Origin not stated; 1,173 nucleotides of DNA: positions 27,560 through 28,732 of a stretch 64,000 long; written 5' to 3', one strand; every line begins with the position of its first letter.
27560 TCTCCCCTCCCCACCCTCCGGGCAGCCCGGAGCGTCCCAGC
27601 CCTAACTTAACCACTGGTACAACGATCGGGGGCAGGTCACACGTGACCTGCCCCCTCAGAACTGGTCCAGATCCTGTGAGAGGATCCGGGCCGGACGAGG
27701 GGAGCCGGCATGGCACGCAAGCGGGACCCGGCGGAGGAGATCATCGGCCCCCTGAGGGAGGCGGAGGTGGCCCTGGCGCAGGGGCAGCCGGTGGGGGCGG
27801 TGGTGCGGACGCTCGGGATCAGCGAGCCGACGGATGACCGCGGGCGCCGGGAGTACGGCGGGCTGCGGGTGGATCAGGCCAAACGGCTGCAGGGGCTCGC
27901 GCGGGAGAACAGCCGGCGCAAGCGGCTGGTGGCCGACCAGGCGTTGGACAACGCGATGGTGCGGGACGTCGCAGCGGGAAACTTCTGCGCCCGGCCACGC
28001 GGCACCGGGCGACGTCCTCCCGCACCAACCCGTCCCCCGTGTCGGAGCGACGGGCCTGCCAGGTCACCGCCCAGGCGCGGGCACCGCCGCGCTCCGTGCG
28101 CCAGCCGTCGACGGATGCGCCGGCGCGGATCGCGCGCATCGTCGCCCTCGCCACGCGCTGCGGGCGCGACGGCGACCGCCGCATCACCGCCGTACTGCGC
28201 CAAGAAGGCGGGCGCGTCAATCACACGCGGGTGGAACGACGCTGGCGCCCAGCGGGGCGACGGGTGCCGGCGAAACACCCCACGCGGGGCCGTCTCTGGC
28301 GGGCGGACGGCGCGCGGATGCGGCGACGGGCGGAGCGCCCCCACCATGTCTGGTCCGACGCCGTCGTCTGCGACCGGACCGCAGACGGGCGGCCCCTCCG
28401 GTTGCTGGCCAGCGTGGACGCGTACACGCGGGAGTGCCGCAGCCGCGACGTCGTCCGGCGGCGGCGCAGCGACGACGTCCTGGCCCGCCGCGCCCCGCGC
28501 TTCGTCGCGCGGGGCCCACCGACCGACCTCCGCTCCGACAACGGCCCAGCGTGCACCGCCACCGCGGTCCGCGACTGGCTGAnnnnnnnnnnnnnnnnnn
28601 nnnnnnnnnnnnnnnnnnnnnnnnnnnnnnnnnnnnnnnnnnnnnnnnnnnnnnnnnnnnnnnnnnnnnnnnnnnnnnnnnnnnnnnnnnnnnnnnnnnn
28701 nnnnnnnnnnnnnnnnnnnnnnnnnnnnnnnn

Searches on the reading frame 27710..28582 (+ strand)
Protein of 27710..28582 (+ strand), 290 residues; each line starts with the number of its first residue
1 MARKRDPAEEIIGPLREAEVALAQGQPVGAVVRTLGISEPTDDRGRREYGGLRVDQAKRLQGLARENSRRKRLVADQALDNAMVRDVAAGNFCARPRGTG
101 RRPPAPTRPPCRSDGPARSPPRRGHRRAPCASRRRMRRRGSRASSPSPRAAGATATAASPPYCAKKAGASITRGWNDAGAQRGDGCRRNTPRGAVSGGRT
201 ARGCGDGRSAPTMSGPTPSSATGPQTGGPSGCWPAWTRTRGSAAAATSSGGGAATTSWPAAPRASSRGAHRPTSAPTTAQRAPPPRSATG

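Call 7: search_protein_families(library=padloc, proteins=[window:27710-28582:+], max_evalue=0.01)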
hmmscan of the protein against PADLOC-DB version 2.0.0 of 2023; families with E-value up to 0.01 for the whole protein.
window:27710-28582:+ (290 aa): 1 family
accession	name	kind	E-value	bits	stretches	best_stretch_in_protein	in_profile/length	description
PDLC02590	DrmC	-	4.1e-06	25.2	1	23-87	19-83/88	DrmC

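Call 41: search_protein_families(library=pfam, proteins=[window:27710-28582:+], max_evalue=0.001)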
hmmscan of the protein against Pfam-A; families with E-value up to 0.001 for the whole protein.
window:27710-28582:+ (290 aa): 0 families
